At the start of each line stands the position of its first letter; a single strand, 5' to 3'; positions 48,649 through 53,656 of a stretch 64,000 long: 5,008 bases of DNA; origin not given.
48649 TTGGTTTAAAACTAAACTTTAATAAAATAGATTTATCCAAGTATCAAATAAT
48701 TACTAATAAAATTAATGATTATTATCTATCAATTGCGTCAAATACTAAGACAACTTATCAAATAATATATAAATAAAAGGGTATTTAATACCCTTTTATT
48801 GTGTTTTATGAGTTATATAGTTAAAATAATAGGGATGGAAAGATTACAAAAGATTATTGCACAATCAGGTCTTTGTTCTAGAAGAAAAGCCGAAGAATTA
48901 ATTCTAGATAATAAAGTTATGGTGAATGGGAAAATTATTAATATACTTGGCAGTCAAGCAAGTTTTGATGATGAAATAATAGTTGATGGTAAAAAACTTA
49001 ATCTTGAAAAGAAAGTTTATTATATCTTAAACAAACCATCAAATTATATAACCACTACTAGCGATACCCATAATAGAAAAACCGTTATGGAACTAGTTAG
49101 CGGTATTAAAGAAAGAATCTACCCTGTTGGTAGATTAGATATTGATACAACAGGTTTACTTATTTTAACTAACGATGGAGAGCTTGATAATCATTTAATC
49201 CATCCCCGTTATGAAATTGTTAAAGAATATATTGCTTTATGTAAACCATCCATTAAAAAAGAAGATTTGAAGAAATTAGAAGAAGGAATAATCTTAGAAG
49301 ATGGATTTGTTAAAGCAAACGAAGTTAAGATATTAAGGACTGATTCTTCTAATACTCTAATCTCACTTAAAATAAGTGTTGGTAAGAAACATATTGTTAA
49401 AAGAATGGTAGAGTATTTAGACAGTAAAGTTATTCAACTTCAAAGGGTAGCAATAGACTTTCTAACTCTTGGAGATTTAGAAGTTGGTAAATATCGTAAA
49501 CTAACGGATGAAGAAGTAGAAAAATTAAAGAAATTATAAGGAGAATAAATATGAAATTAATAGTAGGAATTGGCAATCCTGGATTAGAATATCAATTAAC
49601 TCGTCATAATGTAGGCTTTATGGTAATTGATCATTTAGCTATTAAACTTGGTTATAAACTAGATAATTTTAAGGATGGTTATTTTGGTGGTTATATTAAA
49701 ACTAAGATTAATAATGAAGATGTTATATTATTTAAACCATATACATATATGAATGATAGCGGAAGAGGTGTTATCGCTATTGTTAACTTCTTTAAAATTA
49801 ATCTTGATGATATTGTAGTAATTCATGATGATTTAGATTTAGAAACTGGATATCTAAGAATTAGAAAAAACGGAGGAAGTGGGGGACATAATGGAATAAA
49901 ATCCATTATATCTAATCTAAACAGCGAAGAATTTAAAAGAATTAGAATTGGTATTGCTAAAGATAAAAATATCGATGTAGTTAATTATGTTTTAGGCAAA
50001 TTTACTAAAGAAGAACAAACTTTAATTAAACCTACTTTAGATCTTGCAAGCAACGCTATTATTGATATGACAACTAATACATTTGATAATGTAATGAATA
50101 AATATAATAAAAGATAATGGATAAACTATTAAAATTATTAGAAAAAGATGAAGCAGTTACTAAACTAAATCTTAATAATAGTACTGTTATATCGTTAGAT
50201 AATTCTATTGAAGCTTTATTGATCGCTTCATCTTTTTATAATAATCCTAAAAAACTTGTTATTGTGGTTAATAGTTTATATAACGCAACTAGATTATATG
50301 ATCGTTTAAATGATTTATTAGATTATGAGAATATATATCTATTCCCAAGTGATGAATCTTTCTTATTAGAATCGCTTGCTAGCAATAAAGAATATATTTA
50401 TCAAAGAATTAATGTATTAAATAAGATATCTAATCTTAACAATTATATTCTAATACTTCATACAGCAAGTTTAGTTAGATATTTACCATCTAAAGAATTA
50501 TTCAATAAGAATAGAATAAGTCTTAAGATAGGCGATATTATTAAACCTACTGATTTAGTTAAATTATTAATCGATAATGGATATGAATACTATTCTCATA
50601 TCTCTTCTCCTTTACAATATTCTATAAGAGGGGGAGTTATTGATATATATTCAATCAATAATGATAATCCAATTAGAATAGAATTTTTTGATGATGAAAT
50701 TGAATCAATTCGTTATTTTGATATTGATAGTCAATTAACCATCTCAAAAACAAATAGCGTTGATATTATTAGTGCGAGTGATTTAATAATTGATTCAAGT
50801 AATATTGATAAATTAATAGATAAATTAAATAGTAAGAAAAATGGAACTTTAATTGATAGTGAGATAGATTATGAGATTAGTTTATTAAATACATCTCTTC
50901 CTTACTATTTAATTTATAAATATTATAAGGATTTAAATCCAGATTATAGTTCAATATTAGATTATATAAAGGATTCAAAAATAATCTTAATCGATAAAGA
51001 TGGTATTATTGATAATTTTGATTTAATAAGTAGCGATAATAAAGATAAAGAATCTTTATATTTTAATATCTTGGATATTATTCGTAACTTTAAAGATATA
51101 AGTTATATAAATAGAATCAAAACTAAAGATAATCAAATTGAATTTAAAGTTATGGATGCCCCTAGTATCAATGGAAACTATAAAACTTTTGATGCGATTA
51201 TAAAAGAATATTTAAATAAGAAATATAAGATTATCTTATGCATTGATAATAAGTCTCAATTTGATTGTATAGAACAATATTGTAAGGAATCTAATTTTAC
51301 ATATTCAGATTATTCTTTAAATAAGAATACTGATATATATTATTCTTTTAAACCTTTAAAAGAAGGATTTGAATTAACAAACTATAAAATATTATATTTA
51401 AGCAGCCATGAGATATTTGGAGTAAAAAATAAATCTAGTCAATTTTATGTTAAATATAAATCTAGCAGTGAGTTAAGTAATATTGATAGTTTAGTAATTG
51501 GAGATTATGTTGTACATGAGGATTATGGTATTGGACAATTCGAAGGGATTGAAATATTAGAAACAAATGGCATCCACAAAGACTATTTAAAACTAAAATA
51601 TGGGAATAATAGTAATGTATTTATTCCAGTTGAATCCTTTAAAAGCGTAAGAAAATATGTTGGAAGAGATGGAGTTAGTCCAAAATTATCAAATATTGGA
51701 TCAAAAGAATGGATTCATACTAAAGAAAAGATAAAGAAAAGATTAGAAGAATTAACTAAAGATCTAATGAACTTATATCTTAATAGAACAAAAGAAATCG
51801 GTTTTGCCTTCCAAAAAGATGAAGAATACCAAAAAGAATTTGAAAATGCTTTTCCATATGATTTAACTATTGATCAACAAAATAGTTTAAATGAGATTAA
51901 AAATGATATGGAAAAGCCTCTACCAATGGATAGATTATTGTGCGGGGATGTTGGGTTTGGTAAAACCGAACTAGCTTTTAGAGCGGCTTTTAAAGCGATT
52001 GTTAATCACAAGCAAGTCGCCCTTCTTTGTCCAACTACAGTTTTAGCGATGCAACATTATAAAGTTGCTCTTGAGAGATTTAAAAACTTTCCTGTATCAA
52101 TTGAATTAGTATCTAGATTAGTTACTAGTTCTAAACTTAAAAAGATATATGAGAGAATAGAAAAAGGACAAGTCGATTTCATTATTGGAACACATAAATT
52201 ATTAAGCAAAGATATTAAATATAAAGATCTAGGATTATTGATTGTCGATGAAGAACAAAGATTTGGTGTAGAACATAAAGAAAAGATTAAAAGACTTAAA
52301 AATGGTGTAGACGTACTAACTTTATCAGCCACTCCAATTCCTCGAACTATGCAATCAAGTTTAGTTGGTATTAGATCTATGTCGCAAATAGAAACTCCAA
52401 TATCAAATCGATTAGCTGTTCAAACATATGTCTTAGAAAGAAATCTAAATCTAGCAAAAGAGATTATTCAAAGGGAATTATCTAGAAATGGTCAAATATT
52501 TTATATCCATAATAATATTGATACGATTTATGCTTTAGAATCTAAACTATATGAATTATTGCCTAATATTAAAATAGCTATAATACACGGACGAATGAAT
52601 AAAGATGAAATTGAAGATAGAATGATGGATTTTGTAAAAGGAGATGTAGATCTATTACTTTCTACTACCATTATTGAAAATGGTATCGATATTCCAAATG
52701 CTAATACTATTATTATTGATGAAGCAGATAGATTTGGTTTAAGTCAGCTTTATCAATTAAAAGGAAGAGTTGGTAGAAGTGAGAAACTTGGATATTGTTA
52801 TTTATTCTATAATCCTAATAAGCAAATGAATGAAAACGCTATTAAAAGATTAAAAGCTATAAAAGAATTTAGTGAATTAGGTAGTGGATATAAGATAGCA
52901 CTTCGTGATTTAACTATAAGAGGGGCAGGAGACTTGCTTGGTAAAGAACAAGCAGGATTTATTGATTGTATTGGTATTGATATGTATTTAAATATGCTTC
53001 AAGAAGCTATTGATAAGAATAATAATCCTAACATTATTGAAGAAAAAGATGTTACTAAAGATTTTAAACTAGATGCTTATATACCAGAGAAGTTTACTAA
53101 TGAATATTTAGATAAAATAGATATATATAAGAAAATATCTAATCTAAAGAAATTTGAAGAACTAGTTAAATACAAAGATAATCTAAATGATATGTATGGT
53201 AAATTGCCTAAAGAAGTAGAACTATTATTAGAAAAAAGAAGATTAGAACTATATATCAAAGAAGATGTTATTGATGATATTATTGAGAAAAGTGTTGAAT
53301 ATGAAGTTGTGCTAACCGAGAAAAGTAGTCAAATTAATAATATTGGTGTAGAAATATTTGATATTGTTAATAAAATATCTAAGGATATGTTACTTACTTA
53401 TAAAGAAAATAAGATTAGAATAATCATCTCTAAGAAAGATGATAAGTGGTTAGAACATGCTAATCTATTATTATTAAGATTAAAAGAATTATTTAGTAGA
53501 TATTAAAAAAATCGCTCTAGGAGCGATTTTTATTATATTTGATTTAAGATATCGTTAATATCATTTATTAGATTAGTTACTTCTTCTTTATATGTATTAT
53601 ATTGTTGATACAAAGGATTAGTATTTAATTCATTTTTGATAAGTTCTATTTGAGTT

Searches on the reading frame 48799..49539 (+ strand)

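Call 93: search_protein_families(library=pfam, proteins=[window:48799-49539:+], max_evalue=0.0001)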
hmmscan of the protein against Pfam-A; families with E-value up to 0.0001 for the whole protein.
window:48799-49539:+ (246 aa): 2 families
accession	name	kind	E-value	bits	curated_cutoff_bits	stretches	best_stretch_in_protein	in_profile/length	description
PF00849.27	PseudoU_synth_2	-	6.3e-21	75.6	26.8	1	74-205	2-151/152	RNA pseudouridylate synthase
PF01479.30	S4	-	1.6e-12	47.4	22.8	1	14-60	1-48/48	S4 domain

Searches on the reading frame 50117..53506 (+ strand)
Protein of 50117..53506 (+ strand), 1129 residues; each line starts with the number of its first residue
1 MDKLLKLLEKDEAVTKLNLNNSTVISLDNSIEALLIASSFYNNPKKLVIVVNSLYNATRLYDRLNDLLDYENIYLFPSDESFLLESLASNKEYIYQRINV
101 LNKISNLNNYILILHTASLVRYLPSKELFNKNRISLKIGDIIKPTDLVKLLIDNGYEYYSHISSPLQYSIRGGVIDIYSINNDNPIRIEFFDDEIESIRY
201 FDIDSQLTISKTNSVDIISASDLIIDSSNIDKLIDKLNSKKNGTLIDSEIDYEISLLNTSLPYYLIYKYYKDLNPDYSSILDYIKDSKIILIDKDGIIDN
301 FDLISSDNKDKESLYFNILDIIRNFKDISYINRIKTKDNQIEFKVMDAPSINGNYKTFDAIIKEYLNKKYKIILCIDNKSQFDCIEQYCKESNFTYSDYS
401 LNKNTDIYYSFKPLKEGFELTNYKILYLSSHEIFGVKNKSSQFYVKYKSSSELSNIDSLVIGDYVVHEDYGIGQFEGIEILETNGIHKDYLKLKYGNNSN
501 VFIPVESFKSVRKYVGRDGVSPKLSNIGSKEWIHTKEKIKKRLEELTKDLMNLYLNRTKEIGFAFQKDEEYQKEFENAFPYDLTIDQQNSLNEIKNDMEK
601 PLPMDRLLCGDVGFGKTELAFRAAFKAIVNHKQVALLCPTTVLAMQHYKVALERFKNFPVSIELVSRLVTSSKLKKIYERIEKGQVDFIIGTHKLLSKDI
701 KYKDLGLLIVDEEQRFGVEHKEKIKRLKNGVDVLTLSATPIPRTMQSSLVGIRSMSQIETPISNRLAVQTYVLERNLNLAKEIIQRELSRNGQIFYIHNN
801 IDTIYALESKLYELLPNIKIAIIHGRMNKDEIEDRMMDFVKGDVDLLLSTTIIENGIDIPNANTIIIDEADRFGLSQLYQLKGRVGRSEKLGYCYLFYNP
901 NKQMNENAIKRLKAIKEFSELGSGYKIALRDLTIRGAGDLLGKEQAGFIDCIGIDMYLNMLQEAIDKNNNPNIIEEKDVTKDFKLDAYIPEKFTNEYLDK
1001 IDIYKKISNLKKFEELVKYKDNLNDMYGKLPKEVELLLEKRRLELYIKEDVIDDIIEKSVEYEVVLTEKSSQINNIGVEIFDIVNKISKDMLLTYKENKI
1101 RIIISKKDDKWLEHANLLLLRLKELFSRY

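Call 68: search_protein_families(library=pfam, proteins=[window:50117-53506:+], max_evalue=0.00001)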
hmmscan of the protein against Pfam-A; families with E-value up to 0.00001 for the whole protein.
window:50117-53506:+ (1129 aa): 5 families
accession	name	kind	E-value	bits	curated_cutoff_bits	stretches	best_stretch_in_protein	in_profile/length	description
PF00270.35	DEAD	-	5.7e-26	91.7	26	1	587-746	4-165/167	DEAD/DEAH box helicase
PF00271.37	Helicase_C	-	4e-21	75.8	23.5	1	782-888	8-109/110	Helicase conserved C-terminal domain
PF17757.6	UvrB_inter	-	2e-20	73.1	22.9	1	134-221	1-89/91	UvrB interaction domain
PF02559.22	CarD_TRCF_RID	-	1.2e-19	70.6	23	1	460-515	2-57/57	CarD-like/TRCF RID domain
PF03461.20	TRCF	-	2.5e-14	53.8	25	1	984-1070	2-88/95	TRCF domain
